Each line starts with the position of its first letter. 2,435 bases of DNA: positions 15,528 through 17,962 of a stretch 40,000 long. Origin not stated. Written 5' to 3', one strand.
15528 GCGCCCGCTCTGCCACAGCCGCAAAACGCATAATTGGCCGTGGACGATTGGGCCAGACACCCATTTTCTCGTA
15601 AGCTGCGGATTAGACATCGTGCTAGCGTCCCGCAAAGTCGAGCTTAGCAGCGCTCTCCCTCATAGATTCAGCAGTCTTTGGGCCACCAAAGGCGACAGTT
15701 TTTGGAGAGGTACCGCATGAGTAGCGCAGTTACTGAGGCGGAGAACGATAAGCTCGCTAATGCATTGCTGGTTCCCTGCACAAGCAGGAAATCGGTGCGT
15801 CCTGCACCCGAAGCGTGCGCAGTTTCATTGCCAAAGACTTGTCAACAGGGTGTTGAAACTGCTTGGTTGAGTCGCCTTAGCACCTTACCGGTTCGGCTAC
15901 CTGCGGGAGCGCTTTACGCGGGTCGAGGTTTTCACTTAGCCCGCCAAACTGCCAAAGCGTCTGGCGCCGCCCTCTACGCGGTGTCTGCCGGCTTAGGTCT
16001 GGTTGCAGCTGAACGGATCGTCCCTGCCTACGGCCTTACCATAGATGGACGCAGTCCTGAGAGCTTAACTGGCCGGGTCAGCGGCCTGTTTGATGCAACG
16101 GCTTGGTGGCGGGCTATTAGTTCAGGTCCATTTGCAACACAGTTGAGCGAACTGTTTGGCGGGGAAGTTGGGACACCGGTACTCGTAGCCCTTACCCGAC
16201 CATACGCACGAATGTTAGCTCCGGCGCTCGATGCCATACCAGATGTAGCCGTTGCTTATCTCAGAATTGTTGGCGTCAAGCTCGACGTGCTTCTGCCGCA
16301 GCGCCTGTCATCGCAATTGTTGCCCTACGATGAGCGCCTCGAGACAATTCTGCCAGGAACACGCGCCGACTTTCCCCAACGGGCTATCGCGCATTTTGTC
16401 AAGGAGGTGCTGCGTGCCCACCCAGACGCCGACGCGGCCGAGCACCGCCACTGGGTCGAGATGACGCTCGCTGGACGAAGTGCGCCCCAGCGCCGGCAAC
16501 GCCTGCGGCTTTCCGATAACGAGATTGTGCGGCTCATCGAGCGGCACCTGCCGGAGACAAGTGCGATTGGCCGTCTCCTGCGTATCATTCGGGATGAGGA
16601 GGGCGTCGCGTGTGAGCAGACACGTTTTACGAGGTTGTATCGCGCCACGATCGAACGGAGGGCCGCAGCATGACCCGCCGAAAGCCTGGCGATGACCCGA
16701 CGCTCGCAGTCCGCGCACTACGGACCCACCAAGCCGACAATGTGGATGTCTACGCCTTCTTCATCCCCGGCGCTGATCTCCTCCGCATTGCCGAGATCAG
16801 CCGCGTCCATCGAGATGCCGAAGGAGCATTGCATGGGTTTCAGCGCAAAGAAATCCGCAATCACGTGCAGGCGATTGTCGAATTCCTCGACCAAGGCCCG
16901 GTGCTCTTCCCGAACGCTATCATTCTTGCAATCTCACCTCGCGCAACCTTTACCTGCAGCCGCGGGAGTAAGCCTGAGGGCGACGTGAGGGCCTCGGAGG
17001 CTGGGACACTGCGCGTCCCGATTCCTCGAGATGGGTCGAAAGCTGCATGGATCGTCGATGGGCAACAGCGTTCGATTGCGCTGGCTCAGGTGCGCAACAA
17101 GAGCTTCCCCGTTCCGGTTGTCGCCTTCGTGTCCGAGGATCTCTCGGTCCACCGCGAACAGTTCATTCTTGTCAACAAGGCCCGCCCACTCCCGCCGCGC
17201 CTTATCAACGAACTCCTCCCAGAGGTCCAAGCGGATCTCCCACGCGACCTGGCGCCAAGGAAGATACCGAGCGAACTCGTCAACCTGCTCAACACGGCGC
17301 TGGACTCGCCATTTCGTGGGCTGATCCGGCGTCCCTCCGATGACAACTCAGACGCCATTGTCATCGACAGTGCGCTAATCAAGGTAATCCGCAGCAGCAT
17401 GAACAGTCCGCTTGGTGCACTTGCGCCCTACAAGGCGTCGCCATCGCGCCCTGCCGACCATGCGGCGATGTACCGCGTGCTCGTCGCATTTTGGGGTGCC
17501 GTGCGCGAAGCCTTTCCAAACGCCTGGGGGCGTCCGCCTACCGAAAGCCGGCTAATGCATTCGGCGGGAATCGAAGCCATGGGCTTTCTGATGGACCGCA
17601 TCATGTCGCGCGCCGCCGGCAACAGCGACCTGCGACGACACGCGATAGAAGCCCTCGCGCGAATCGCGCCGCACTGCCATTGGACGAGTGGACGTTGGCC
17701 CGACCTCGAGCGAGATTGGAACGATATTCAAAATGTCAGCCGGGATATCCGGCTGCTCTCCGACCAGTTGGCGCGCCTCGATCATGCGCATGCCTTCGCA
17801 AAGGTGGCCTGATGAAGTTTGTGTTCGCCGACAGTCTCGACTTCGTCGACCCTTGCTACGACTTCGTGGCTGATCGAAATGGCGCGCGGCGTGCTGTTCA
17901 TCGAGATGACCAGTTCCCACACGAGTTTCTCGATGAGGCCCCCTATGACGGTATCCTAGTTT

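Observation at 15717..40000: Dpd-type 7-deazaguanine DNA modification/restriction island with its own preQ0 pathway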

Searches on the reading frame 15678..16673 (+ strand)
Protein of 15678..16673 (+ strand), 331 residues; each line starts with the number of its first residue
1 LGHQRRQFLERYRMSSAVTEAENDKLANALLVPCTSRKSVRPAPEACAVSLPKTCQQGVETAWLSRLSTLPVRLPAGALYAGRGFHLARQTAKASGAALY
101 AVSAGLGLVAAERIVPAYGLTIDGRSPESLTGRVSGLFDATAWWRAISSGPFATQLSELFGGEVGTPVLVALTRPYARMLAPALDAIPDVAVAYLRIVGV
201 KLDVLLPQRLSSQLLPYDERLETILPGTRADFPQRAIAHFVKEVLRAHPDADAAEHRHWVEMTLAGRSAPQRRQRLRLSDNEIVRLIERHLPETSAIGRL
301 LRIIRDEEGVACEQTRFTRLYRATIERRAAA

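Call 4: search_protein_families(library=padloc, proteins=[window:15678-16673:+])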
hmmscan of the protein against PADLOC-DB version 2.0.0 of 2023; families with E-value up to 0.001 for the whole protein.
window:15678-16673:+ (331 aa): 7 families
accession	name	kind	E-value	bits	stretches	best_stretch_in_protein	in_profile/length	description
PDLC02815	DpdC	-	1.6e-76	255.7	1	32-326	11-307/312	DpdC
PDLC02817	DpdC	-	1.1e-36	124.6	1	29-328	5-297/299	DpdC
PDLC02818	DpdC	-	9.5e-16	55.9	1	33-327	9-317/319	DpdC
PDLC02814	DpdC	-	6.2e-12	43.8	1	215-327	40-151/151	DpdC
PDLC02813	DpdC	-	2.1e-06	25.3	1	30-124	6-100/310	DpdC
PDLC02823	DpdC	-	4.2e-05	21.5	1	162-324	52-215/223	DpdC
PDLC02816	DpdC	-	0.00018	18.9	0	71-132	49-109/313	DpdC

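Call 34: search_protein_families(library=ncbifam, proteins=[window:15717-16673:+], max_evalue=0.00001)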
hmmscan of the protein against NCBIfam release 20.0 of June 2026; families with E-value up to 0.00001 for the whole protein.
window:15717-16673:+ (318 aa): 0 families

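Call 53: search_protein_families(library=pfam, proteins=[window:15717-16673:+], max_evalue=0.001)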
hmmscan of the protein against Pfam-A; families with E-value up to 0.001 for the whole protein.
window:15717-16673:+ (318 aa): 1 family
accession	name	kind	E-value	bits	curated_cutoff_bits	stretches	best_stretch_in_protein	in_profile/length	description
PF21818.3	DUF6884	-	1.2e-06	29.1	30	1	59-112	13-66/135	Family of unknown function (DUF6884)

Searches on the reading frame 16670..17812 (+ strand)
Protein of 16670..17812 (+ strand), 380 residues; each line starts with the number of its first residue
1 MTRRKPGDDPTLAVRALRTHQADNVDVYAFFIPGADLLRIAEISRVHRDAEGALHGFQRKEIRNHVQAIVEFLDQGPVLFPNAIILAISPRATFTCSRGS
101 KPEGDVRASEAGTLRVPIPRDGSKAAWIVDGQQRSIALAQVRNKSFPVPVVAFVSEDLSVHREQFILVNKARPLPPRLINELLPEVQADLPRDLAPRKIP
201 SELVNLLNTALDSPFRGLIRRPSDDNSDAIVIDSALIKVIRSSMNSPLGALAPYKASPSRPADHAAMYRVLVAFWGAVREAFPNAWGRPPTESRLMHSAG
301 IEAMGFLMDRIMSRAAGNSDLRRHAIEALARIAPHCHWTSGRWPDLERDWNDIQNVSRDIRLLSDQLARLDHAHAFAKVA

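Call 4: search_protein_families(library=padloc, proteins=[window:16670-17812:+])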
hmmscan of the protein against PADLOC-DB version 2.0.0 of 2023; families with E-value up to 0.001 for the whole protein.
window:16670-17812:+ (380 aa): 2 families
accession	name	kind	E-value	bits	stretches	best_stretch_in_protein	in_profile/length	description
PDLC02811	DpdB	-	1.9e-136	452.8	1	11-373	4-364/370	DpdB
PDLC02812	DpdB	-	3.7e-26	90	1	20-344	13-340/400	DpdB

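Call 8: find_encoding_contigs(protein=window:16670-17812:+, flank=10000, max_places=6)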
Protein window:16670-17812:+ (380 aa): 1 contig read that carries it; 1 place shown.
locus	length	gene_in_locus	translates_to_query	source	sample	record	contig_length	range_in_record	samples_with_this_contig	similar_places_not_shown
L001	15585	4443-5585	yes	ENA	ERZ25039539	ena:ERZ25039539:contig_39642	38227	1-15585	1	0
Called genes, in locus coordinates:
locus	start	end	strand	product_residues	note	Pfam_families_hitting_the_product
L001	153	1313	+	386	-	PF13356:Arm-DNA-bind_3, PF22022:Phage_int_M, PF00589:Phage_integrase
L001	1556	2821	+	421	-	PF02661:Fic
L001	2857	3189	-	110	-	-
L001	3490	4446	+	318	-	PF21818:DUF6884 (faint)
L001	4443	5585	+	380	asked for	PF14072:DndB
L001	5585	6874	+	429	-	PF01702:TGT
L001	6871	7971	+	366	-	PF14072:DndB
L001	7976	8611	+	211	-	PF04055:Radical_SAM (weak)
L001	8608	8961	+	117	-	PF01242:PTPS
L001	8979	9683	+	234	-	PF06508:QueC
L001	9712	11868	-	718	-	PF28109:DpdD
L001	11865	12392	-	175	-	PF13091:PLDc_2 (weak)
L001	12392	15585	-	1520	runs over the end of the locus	PF00270:DEAD (weak), PF00271:Helicase_C (weak)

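Call 34: search_protein_families(library=ncbifam, proteins=[window:16670-17812:+], max_evalue=0.00001)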
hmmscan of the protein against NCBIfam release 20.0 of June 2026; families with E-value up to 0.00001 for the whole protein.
window:16670-17812:+ (380 aa): 3 families
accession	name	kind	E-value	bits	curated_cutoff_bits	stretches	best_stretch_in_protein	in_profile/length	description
NF041060.1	DpdB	equivalog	4.6e-139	463.2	300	1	12-367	1-352/352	DGQHR domain-containing protein DpdB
TIGR03187.1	DGQHR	domain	2.1e-60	204.8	58.85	1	16-312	1-276/276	DGQHR domain-containing protein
TIGR04172.1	DGQHR_dnd_1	hypoth_equivalog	4.8e-17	62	450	1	25-223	11-213/381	DNA phosphorothioation-associated DGQHR protein 1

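Call 53: search_protein_families(library=pfam, proteins=[L001:1556-2821:+], max_evalue=0.001)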
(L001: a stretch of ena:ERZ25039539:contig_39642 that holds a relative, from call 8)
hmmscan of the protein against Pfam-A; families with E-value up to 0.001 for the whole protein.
L001:1556-2821:+ (421 aa): 1 family
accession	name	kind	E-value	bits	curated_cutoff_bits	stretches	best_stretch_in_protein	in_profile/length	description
PF02661.23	Fic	-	3.2e-16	60.4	24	1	170-249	20-93/93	Fic/DOC family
